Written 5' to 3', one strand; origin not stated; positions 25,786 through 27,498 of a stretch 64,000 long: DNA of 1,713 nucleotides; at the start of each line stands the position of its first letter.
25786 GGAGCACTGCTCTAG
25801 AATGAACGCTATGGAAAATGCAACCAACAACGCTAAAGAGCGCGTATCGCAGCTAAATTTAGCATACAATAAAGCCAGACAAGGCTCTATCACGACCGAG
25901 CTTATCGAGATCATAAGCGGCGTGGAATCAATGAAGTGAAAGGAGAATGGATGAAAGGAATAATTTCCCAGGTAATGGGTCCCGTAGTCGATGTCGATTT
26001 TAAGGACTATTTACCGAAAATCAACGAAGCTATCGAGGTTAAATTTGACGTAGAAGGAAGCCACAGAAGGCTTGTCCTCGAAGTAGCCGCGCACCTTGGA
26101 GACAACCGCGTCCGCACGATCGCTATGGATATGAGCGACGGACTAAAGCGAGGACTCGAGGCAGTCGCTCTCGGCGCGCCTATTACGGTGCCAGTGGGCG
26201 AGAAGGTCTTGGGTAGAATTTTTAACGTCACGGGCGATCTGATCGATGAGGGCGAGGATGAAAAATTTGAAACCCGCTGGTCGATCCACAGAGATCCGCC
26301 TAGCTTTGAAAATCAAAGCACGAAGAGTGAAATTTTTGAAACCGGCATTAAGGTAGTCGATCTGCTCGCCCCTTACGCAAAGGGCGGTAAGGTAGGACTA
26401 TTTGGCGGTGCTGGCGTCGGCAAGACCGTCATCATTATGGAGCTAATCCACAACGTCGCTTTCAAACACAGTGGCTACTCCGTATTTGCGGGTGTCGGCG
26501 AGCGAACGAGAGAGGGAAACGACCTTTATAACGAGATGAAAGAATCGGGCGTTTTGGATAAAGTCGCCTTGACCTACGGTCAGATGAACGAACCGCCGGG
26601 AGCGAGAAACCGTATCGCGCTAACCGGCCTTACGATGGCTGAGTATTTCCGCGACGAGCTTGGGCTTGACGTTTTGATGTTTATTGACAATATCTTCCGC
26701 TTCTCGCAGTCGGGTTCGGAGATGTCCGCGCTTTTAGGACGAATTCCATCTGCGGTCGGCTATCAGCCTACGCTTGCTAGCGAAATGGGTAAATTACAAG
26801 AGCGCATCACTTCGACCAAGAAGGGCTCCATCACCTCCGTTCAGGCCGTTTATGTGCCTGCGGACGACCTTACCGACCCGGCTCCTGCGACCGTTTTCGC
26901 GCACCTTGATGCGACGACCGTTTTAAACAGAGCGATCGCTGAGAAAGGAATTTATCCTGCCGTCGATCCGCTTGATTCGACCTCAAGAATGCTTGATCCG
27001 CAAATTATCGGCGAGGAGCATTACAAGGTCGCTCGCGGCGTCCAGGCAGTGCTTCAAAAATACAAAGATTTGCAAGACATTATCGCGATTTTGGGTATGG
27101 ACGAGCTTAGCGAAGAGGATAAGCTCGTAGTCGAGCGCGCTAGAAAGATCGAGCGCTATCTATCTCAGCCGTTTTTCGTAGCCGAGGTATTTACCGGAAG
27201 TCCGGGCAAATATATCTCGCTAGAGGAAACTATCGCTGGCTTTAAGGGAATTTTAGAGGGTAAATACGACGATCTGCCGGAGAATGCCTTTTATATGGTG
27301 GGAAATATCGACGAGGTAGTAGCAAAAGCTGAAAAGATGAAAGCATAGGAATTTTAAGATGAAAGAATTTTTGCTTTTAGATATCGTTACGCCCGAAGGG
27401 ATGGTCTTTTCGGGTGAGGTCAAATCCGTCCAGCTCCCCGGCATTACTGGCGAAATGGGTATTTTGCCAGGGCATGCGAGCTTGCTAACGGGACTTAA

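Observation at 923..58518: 14-bp perfect palindrome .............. occurs at least 13 times, almost always outside coding sequence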

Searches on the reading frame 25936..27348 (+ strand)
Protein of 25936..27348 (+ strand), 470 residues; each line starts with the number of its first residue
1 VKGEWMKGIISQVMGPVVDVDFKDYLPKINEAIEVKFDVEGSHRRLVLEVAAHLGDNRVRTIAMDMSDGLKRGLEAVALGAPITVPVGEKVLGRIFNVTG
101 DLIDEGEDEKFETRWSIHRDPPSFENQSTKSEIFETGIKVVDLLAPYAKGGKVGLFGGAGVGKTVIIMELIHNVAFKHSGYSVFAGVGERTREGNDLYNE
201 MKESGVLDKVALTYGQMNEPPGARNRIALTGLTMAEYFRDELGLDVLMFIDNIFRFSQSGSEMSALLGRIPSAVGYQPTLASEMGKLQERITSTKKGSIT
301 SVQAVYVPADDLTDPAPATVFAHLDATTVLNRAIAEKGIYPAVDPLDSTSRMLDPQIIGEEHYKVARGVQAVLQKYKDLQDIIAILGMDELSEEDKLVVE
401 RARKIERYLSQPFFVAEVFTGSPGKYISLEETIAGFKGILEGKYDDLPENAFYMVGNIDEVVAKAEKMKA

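Call 20: find_related_loci(query=window:25936-27348:+, collection=genome_contigs, flank=10000)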
Query window:25936-27348:+ (470 aa) in genome_contigs; peptide patterns used: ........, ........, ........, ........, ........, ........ (x = any residue, [..] = any of these).
600 stretches matched a pattern (row limit reached: there are more); 595 encode a relative of the query (tblastn E <= 1e-3); the best 80 are kept; 80 distinct loci.
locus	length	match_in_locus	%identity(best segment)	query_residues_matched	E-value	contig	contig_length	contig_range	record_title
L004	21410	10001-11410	99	1-470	0e+0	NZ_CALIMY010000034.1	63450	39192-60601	MAG: uncultured Campylobacter sp. isolate ERR589645_bin.25_CONCOCT_v1.1_MAG ERZ773003.128, whole genome shotgun sequence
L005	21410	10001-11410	99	1-470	0e+0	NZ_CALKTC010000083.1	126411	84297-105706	MAG: uncultured Campylobacter sp. isolate ERR589379_bin.70_CONCOCT_v1.1_MAG ERZ772793.24, whole genome shotgun sequence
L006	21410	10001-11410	92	1-470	0e+0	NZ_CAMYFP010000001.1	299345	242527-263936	MAG: uncultured Campylobacter sp. isolate SRR17635465_bin.41_metaWRAP_v1.3_MAG ERZ14212753.3, whole genome shotgun seque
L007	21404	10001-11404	92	3-470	0e+0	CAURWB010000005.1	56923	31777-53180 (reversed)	MAG TPA_asm: uncultured Campylobacter sp. isolate ERR9969211_bin.17_MetaWRAP_v1.3_MAG genome assembly, contig: ERZ216159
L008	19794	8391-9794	92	3-470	0e+0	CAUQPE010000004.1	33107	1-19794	MAG TPA_asm: uncultured Campylobacter sp. isolate ERR9968708_bin.24_MetaWRAP_v1.3_MAG genome assembly, contig: ERZ216160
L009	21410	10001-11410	90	1-470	0e+0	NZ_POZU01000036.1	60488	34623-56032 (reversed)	Campylobacter concisus strain AAUH-48UCo-a 1103737, whole genome shotgun sequence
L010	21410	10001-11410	90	1-470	0e+0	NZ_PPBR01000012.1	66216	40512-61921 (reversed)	Campylobacter concisus strain AAUH-9UCpp 1099477, whole genome shotgun sequence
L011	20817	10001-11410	90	1-470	0e+0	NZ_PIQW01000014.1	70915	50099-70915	Campylobacter concisus strain P26UCO-S1 NODE_14_length_70915_cov_144.284, whole genome shotgun sequence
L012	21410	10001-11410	90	1-470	0e+0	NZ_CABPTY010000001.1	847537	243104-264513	Campylobacter concisus isolate 2010-112100-F, whole genome shotgun sequence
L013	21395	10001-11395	86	5-469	0e+0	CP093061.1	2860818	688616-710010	MAG: Arcobacter sp. isolate MAG-3 chromosome, complete genome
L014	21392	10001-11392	85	7-470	0e+0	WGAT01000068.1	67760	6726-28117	MAG: Epsilonproteobacteria bacterium isolate S143_73 k151_40964, whole genome shotgun sequence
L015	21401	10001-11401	83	4-470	0e+0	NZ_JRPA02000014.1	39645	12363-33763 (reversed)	Helicobacter sp. MIT 05-5294 NODE_14_length_39645_cov_66.7194, whole genome shotgun sequence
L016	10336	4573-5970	84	4-469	0e+0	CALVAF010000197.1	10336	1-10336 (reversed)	MAG: uncultured Helicobacter sp. isolate E12__bin311 genome assembly, contig: E12__k127_2361605, whole genome shotgun se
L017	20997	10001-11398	84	4-469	0e+0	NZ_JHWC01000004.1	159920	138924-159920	Helicobacter rodentium ATCC 700285 BS85DRAFT_scaffold00004.4_C, whole genome shotgun sequence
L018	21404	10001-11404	84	2-469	0e+0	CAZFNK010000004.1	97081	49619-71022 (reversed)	MAG TPA_asm: uncultured Campylobacterales bacterium isolate SRP338002_co1_83 genome assembly, contig: NODE_208_length_97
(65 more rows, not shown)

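Call 49: find_homologous_proteins(query=window:25936-27348:+, max_evalue=1e-150)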
Query window:25936-27348:+ (470 aa): 7992 proteins with E <= 1e-150 among 8000 candidates; the best 120 are listed.
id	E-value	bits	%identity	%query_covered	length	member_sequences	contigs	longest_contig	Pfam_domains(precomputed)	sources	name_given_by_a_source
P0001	0.0e+0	1023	100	99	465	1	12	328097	PF02874.30,PF00006.32,PF22919.2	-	-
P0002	0.0e+0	1021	100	99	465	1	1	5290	PF02874.30,PF00006.32,PF22919.2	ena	-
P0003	0.0e+0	1020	100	99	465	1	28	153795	PF02874.30,PF00006.32,PF22919.2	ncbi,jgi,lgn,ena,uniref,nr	ncbi:F0F1 ATP synthase subunit beta [uncultured Campylobacter sp.]|uniref:F0F1 ATP synthase subunit 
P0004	0.0e+0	1020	100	99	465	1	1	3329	PF02874.30,PF00006.32,PF22919.2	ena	-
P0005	0.0e+0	1020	100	99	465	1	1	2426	PF02874.30,PF00006.32,PF22919.2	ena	-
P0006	0.0e+0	1020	100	99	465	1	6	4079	PF02874.30,PF00006.32,PF22919.2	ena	-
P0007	0.0e+0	1019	98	100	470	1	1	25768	PF02874.30,PF00006.32,PF22919.2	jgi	-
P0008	0.0e+0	1019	99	99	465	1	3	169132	PF02874.30,PF00006.32,PF22919.2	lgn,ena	-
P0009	0.0e+0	1019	100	99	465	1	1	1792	PF02874.30,PF00006.32,PF22919.2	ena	-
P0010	0.0e+0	1019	100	99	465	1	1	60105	PF02874.30,PF00006.32,PF22919.2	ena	-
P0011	0.0e+0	1018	100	99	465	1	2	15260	PF02874.30,PF00006.32,PF22919.2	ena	-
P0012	0.0e+0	1018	99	99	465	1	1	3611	PF02874.30,PF00006.32,PF22919.2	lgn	-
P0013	0.0e+0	1018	99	99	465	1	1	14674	PF02874.30,PF00006.32,PF22919.2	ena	-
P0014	0.0e+0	1018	99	99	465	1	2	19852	PF02874.30,PF00006.32,PF22919.2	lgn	-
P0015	0.0e+0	1018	100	99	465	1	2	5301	PF02874.30,PF00006.32,PF22919.2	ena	-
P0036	9.1e-296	999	97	99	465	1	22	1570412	PF02874.30,PF00006.32,PF22919.2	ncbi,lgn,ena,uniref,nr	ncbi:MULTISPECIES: F0F1 ATP synthase subunit beta [unclassified Campylobacter]|uniref:F0F1 ATP synth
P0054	4.2e-291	983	95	99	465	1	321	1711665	PF02874.30,PF00006.32,PF22919.2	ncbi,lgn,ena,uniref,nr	ncbi:F0F1 ATP synthase subunit beta [Campylobacter hominis]|uniref:ATP synthase subunit beta n=1 Tax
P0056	5.9e-291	983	95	99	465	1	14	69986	PF02874.30,PF00006.32,PF22919.2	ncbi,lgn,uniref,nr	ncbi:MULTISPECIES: F0F1 ATP synthase subunit beta [Campylobacter]|uniref:F0F1 ATP synthase subunit b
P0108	6.4e-285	963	93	99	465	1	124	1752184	PF02874.30,PF00006.32,PF22919.2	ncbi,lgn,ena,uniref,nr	ncbi:F0F1 ATP synthase subunit beta [Campylobacter hyointestinalis]|uniref:ATP synthase subunit beta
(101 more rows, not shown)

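Call 50: find_encoding_contigs(protein=P0054, flank=10000, max_places=1)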
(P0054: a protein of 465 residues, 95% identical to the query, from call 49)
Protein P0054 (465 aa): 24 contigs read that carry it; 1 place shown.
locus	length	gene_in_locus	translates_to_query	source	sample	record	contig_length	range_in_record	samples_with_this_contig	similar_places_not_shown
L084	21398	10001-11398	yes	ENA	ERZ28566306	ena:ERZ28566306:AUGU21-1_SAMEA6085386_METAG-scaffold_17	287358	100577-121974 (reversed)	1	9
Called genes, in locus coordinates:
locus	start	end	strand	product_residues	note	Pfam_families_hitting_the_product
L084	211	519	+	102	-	-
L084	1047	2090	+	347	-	PF01018:GTP1_OBG, PF01926:MMR_HSR1, PF02421:FeoB_N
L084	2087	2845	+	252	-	PF00696:AA_kinase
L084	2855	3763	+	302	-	PF00551:Formyl_trans_N, PF02911:Formyl_trans_C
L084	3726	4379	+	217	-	PF03099:BPL_LplA_LipB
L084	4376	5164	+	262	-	PF00142:Fer4_NifH, PF01656:CbiA, PF02374:ArsA_ATPase (weak), PF06564:CBP_BcsQ, PF07015:VirC1 (faint), PF09140:MipZ, PF10609:ParA, PF13614:AAA_31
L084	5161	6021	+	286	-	PF02195:ParB_N, PF17762:HTH_ParB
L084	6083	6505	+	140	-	PF00430:ATP-synt_B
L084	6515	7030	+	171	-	PF28006:HpsJ (weak), PF00430:ATP-synt_B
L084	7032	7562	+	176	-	PF00213:OSCP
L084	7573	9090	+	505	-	PF02874:ATP-synt_ab_N, PF00006:ATP-synt_ab, PF00306:ATP-synt_ab_C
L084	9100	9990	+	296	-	PF00231:ATP-synt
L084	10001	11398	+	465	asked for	PF02874:ATP-synt_ab_N, PF00006:ATP-synt_ab, PF22919:ATP-synt_VA_C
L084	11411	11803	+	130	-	PF02823:ATP-synt_DE_N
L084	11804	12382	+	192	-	PF01618:MotA_ExbB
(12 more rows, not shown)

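Call 51: find_encoding_contigs(protein=P0036, flank=10000, max_places=1)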
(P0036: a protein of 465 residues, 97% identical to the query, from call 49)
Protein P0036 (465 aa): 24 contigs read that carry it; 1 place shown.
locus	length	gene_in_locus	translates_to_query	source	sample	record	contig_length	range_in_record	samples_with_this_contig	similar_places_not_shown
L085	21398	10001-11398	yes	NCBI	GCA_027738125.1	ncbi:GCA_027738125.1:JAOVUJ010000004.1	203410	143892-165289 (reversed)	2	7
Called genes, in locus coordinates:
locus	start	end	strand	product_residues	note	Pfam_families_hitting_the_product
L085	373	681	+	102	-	PF00829:Ribosomal_L21p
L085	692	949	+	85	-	PF01016:Ribosomal_L27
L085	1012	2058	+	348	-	PF01018:GTP1_OBG, PF01926:MMR_HSR1, PF02421:FeoB_N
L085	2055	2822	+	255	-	PF00696:AA_kinase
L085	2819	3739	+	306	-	PF00551:Formyl_trans_N, PF02911:Formyl_trans_C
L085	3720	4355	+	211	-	PF03099:BPL_LplA_LipB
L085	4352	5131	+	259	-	PF00142:Fer4_NifH, PF01656:CbiA, PF02374:ArsA_ATPase, PF06564:CBP_BcsQ, PF09140:MipZ, PF10609:ParA, PF13614:AAA_31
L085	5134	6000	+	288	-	PF02195:ParB_N, PF17762:HTH_ParB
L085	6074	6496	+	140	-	PF00430:ATP-synt_B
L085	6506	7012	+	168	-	PF00430:ATP-synt_B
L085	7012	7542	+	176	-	PF00213:OSCP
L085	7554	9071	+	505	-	PF02874:ATP-synt_ab_N, PF00006:ATP-synt_ab, PF06745:ATPase (faint), PF00306:ATP-synt_ab_C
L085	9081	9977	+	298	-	PF00231:ATP-synt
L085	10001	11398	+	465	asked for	PF02874:ATP-synt_ab_N, PF00006:ATP-synt_ab, PF22919:ATP-synt_VA_C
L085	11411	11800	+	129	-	PF02823:ATP-synt_DE_N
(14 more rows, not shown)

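Call 52: find_encoding_contigs(protein=P0108, flank=10000, max_places=1)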
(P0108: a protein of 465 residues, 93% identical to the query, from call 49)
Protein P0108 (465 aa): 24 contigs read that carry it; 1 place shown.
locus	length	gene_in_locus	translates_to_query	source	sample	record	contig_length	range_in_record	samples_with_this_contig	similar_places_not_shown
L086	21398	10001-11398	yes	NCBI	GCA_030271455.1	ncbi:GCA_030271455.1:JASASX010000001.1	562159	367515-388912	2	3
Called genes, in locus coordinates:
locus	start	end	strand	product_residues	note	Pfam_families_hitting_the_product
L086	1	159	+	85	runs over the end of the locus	PF01016:Ribosomal_L27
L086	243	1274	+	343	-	PF01018:GTP1_OBG, PF01926:MMR_HSR1, PF02421:FeoB_N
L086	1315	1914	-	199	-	-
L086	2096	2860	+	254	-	PF00696:AA_kinase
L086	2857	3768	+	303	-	PF00551:Formyl_trans_N, PF02911:Formyl_trans_C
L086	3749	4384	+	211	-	PF03099:BPL_LplA_LipB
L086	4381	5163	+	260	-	PF00142:Fer4_NifH (weak), PF01656:CbiA, PF02374:ArsA_ATPase (weak), PF06564:CBP_BcsQ, PF09140:MipZ, PF10609:ParA, PF13614:AAA_31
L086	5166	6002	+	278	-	PF02195:ParB_N, PF17762:HTH_ParB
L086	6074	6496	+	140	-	PF00430:ATP-synt_B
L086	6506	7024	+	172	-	PF00430:ATP-synt_B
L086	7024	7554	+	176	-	PF00213:OSCP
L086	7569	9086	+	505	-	PF02874:ATP-synt_ab_N, PF00006:ATP-synt_ab, PF00306:ATP-synt_ab_C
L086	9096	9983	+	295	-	PF00231:ATP-synt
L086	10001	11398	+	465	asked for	PF02874:ATP-synt_ab_N, PF00006:ATP-synt_ab, PF22919:ATP-synt_VA_C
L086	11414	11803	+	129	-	PF02823:ATP-synt_DE_N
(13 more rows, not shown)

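Call 53: find_encoding_contigs(protein=P0056, flank=10000, max_places=1)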
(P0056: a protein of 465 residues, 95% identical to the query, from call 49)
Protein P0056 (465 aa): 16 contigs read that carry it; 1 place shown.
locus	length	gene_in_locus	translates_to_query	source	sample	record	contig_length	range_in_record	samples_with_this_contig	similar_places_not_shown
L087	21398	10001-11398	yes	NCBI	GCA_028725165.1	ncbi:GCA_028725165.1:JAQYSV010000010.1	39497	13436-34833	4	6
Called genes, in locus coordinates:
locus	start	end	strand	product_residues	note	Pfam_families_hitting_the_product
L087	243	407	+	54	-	-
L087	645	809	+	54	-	-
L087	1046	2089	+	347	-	PF01018:GTP1_OBG, PF01926:MMR_HSR1, PF02421:FeoB_N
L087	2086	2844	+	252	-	PF00696:AA_kinase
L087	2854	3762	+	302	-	PF00551:Formyl_trans_N, PF02911:Formyl_trans_C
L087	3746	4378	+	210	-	PF03099:BPL_LplA_LipB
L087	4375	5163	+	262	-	PF00142:Fer4_NifH, PF01656:CbiA, PF02374:ArsA_ATPase (weak), PF06564:CBP_BcsQ, PF07015:VirC1 (faint), PF09140:MipZ, PF10609:ParA, PF13614:AAA_31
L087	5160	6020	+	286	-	PF02195:ParB_N, PF17762:HTH_ParB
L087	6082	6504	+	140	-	PF00430:ATP-synt_B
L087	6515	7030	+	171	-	PF28006:HpsJ (weak), PF00430:ATP-synt_B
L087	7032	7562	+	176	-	PF00213:OSCP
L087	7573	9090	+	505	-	PF02874:ATP-synt_ab_N, PF00006:ATP-synt_ab, PF00306:ATP-synt_ab_C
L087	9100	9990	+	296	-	PF00231:ATP-synt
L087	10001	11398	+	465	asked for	PF02874:ATP-synt_ab_N, PF00006:ATP-synt_ab, PF22919:ATP-synt_VA_C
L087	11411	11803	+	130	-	PF02823:ATP-synt_DE_N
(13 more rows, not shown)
